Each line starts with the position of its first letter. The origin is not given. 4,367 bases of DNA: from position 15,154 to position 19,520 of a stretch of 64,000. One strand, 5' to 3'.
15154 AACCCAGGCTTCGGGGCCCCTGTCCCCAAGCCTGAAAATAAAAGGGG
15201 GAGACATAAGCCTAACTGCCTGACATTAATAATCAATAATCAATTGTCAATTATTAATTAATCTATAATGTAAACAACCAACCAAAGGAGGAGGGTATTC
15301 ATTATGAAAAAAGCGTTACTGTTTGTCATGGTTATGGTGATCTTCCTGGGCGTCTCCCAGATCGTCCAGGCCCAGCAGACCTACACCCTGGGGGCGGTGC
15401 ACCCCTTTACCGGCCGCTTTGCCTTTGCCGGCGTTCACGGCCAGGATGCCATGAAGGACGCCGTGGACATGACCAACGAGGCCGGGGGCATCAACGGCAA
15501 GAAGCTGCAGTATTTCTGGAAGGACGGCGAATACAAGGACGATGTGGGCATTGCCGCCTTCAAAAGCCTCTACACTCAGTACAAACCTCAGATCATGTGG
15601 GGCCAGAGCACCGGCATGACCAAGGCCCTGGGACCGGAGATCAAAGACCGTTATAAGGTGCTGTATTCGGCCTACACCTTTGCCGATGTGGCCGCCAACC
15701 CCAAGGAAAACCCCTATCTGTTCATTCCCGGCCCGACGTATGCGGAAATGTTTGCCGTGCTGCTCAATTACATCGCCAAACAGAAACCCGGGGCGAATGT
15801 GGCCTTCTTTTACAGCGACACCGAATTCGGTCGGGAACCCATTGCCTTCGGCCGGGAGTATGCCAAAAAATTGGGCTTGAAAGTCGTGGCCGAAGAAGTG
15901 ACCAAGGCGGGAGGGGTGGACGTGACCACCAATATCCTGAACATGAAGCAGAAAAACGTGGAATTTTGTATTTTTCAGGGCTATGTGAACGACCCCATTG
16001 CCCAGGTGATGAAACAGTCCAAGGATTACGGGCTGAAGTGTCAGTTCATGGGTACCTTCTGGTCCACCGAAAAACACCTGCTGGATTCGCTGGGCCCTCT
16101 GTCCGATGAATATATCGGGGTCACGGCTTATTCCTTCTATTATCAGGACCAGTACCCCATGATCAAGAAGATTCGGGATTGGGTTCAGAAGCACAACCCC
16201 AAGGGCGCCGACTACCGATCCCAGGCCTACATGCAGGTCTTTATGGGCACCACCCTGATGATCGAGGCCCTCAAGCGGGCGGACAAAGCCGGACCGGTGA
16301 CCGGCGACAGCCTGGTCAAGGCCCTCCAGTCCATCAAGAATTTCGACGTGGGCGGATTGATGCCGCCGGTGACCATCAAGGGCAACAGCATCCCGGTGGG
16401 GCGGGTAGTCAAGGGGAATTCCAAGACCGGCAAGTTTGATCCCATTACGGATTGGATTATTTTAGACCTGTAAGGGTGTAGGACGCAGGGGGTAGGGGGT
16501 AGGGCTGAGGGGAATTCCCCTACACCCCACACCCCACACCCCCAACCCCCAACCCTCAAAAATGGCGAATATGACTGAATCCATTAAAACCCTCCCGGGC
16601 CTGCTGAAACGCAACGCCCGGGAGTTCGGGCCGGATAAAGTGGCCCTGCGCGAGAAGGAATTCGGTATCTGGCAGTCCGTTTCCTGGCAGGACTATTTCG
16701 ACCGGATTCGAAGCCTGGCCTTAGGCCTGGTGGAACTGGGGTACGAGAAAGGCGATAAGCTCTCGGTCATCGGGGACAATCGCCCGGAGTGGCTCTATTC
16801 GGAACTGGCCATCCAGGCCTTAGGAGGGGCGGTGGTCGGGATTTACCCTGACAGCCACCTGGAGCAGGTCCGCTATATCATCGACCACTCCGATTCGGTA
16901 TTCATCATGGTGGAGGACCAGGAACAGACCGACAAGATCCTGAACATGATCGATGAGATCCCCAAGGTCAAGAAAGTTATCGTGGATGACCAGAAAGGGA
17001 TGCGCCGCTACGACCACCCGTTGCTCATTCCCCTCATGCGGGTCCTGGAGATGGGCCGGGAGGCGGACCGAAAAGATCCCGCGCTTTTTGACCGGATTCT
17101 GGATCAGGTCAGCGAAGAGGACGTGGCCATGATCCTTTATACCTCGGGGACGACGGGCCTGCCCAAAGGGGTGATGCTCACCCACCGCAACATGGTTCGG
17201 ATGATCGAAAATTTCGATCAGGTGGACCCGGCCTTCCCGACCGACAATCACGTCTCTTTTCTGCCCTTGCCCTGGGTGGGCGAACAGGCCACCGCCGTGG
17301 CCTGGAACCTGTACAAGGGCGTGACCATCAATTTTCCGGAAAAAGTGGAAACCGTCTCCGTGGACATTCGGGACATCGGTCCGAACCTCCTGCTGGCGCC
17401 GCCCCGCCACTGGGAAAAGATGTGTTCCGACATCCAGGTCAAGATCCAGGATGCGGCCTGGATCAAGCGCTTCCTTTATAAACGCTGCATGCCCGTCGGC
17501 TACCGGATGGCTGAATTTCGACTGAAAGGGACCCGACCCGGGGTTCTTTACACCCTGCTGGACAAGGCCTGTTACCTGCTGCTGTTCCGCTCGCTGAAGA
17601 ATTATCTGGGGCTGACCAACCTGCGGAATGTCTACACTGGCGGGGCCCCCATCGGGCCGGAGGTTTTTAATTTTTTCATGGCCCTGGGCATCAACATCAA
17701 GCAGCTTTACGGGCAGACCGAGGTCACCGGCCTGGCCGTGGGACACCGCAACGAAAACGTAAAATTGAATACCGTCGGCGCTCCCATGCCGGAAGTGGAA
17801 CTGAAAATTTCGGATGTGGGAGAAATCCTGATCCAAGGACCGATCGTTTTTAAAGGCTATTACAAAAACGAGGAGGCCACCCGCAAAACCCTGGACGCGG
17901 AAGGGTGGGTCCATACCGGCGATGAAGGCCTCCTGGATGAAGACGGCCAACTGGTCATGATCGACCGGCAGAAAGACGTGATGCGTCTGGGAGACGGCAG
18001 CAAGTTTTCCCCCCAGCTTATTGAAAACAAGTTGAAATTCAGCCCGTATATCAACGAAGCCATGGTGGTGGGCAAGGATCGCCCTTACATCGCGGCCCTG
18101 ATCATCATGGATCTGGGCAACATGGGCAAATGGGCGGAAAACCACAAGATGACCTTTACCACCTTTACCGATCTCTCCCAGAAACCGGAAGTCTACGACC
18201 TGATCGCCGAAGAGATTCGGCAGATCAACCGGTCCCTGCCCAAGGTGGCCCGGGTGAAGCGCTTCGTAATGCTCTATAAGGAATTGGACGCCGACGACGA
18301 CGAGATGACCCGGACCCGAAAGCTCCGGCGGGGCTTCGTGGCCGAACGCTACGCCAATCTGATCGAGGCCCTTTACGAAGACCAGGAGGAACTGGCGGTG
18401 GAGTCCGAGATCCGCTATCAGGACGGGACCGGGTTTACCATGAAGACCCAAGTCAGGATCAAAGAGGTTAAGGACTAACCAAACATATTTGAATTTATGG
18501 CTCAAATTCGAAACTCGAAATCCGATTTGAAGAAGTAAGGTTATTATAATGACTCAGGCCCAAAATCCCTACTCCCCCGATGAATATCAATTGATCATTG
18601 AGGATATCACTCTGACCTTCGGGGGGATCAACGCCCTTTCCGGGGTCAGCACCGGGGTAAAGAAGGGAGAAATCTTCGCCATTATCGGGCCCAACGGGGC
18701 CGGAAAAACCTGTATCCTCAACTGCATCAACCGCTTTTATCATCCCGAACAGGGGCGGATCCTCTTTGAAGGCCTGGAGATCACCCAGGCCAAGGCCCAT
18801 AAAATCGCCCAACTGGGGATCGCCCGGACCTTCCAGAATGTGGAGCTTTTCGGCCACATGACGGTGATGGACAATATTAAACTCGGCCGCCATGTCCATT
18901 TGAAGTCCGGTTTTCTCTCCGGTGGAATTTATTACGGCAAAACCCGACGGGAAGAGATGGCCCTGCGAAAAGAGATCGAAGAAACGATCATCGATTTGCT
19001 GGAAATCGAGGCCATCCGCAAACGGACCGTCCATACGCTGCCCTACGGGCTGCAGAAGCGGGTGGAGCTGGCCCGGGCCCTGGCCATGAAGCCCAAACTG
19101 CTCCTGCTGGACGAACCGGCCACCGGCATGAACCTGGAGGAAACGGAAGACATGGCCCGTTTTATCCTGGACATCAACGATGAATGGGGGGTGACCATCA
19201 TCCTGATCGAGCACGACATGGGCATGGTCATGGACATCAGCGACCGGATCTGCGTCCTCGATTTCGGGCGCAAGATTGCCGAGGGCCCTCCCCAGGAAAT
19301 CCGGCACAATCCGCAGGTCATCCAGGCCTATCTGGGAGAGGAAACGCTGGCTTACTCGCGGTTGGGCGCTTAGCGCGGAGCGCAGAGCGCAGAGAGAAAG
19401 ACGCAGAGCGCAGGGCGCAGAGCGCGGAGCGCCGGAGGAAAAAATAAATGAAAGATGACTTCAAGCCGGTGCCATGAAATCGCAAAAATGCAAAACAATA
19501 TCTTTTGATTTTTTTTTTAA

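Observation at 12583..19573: Locus-specific long hairpins with tandem-repeat arms occupy the cistron junctions of the paaK-acd-liv operon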

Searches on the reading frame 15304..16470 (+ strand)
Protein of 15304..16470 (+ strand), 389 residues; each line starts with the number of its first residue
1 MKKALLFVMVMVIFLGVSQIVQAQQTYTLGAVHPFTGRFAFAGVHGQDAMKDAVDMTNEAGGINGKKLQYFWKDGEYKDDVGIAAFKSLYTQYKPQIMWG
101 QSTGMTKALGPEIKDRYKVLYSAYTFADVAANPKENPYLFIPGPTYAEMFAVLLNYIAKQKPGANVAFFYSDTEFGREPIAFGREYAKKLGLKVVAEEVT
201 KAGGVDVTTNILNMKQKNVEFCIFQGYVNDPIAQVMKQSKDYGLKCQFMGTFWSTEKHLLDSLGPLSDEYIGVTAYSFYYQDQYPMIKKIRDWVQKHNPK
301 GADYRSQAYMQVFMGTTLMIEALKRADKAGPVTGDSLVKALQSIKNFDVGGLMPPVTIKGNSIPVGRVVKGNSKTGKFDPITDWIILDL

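Call 50: search_protein_families(library=pfam, proteins=[window:15304-16470:+], max_evalue=0.00001)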
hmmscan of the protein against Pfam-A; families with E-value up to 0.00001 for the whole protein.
window:15304-16470:+ (389 aa): 3 families
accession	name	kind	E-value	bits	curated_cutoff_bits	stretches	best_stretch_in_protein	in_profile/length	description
PF13458.12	Peripla_BP_6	-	3.2e-54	185.3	31.7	1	27-358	2-322/343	Periplasmic binding protein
PF13433.12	Peripla_BP_5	-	6.2e-09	35.9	27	1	29-329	3-297/363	Periplasmic binding protein domain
PF01094.35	ANF_receptor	-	4.5e-07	29.7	25.4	1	47-344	3-320/353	Receptor family ligand binding region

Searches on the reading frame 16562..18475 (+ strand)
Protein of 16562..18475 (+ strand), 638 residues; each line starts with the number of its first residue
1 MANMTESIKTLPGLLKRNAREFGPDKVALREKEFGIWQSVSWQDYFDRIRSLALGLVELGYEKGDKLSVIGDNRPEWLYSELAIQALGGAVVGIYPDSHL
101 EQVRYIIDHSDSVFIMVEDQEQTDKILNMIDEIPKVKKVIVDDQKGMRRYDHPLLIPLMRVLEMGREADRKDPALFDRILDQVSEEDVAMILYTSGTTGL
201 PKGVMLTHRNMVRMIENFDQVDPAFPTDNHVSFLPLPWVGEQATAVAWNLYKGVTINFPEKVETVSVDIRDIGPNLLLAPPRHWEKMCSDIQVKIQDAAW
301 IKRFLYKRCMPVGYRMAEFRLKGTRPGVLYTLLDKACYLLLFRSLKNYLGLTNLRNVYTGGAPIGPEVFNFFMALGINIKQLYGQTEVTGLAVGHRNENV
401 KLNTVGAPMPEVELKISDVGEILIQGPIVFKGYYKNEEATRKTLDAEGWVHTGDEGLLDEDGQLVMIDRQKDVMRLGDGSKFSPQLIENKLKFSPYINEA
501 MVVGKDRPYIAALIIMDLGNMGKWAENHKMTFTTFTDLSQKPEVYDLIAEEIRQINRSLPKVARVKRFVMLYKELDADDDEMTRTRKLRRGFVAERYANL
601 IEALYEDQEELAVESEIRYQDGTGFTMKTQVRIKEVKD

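Call 9: find_related_loci(query=window:16562-18475:+, collection=genome_contigs, flank=10000)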
Query window:16562-18475:+ (638 aa) in genome_contigs; peptide patterns used: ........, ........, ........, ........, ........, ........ (x = any residue, [..] = any of these).
599 stretches matched a pattern (row limit reached: there are more); 593 encode a relative of the query (tblastn E <= 1e-3); the best 80 are kept; 80 distinct loci.
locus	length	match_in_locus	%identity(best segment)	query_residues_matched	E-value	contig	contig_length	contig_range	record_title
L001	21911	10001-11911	94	1-637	0e+0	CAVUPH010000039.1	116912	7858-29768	MAG: uncultured delta proteobacterium isolate MFD05942.bin.2.166 genome assembly, contig: contig_78305, whole genome sho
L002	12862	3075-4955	84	9-636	0e+0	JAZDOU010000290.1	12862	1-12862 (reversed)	MAG: Pseudomonadota bacterium isolate MEGAHIT-group-0.794 k141_16335406, whole genome shotgun sequence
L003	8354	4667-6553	77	8-637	0e+0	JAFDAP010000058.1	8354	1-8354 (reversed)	MAG: Deltaproteobacteria bacterium isolate AB_3033_Bin_63 AB_3033_Bin_63_scaffold_15687, whole genome shotgun sequence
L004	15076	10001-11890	68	8-638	0e+0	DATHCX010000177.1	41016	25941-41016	MAG TPA_asm: Desulfomonilaceae bacterium isolate SMAG_U12378 k141_1303125, whole genome shotgun sequence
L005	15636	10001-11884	68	8-636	0e+0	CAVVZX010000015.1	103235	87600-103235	MAG: uncultured delta proteobacterium isolate MFD01872.bin.2.162 genome assembly, contig: contig_121723, whole genome sh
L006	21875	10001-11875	69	10-636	0e+0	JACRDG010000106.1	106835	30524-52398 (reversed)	MAG: Desulfomonile tiedjei isolate NC_groundwater_1666_Pr3_B-0.1um_58_14 SR-2_scaffold_141_3552837, whole genome shotgun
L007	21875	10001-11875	67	10-636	0e+0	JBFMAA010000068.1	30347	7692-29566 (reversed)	MAG: Thermodesulfobacteriota bacterium isolate MAG126 MAG126_68, whole genome shotgun sequence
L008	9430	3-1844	88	25-638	0e+0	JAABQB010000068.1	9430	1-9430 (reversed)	MAG: Desulfobacteraceae bacterium isolate S02.Bin041 NODE_68_length_9430_cov_3.25774, whole genome shotgun sequence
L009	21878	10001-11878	66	10-636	0e+0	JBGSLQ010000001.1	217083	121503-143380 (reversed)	MAG: Desulfomonilaceae bacterium isolate JTS-AC162 k141_4088500, whole genome shotgun sequence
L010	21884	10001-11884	64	10-638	0e+0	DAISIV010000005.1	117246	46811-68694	MAG TPA_asm: Deltaproteobacteria bacterium isolate CTOTU7678 NODE_360_length_117246_cov_8.871099, whole genome shotgun s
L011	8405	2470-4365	61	5-637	0e+0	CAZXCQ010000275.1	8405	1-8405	MAG TPA_asm: uncultured Desulfobacteraceae bacterium isolate SRP323688_co1_244 genome assembly, contig: NODE_12336_lengt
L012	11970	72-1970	61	3-637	0e+0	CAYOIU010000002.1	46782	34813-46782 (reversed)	MAG TPA_asm: uncultured Desulfobacteraceae bacterium isolate SRP214966_co4_492 genome assembly, contig: NODE_443_length_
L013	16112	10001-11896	61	4-636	0e+0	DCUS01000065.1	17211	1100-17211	MAG TPA_asm: Syntrophaceae bacterium UBA2208 UBA2208_contig_29460, whole genome shotgun sequence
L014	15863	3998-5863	61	10-632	0e+0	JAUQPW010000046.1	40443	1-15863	MAG: bacterium isolate JZ-2.bins.100.201901 NODE_1690_length_40443_cov_1.324536, whole genome shotgun sequence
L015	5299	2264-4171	60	1-637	0e+0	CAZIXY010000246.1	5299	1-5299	MAG TPA_asm: uncultured Desulfobacteraceae bacterium isolate binchicken_co256_358 genome assembly, contig: NODE_49363_le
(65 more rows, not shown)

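Call 34: find_related_loci(query=window:16562-18475:+, collection=metagenome_contigs, flank=10000)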
Query window:16562-18475:+ (638 aa) in metagenome_contigs; peptide patterns used: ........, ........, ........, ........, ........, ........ (x = any residue, [..] = any of these).
600 stretches matched a pattern (row limit reached: there are more); 580 encode a relative of the query (tblastn E <= 1e-3); the best 80 are kept; 80 distinct loci.
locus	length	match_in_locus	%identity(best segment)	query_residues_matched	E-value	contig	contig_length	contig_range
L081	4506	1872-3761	97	9-638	0e+0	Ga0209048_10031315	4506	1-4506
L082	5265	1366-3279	87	1-638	0e+0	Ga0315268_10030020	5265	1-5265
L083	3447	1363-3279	88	1-638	0e+0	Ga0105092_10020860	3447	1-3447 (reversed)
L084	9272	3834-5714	75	10-637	0e+0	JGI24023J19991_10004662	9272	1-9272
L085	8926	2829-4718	69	8-638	0e+0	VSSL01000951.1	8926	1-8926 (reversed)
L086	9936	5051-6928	69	10-636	0e+0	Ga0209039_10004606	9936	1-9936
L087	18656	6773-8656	67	8-636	0e+0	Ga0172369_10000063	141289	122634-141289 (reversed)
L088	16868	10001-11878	68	10-636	0e+0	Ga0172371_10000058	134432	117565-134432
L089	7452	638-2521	67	10-638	0e+0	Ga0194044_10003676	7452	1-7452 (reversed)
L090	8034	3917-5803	63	8-637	0e+0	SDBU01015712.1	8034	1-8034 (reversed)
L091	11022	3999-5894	62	4-636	0e+0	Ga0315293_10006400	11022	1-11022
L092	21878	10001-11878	62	10-636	0e+0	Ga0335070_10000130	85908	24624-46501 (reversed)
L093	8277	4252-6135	62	8-636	0e+0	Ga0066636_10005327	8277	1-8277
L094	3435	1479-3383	62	1-637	0e+0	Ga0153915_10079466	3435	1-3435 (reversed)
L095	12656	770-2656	63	8-637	0e+0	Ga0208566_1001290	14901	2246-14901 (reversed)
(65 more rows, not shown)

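Call 50: search_protein_families(library=pfam, proteins=[window:16562-18475:+], max_evalue=0.00001)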
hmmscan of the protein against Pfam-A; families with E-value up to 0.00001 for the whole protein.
window:16562-18475:+ (638 aa): 2 families
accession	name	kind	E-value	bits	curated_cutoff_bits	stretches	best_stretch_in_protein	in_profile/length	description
PF00501.34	AMP-binding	-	5.7e-73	246.3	29.9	1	16-434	2-384/384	AMP-binding enzyme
PF23562.2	AMP-binding_C_3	-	1.3e-14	55.1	20.8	1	472-609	2-124/124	AMP-binding enzyme C-terminal domain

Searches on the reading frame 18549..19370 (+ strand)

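Call 50: search_protein_families(library=pfam, proteins=[window:18549-19370:+], max_evalue=0.00001)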
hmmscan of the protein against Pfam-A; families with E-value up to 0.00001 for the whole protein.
window:18549-19370:+ (274 aa): 3 families
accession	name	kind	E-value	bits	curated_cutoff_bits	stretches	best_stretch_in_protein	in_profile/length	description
PF00005.33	ABC_tran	-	2.8e-31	109.4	25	1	30-191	1-136/137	ABC transporter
PF12399.14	BCA_ABC_TP_C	-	9.5e-14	51.1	25.5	1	241-265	1-25/27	Branched-chain amino acid ATP-binding cassette transporter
PF13304.12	AAA_21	-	1.7e-06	28.8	27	0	42-63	1-22/304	AAA domain, putative AbiEii toxin, Type IV TA system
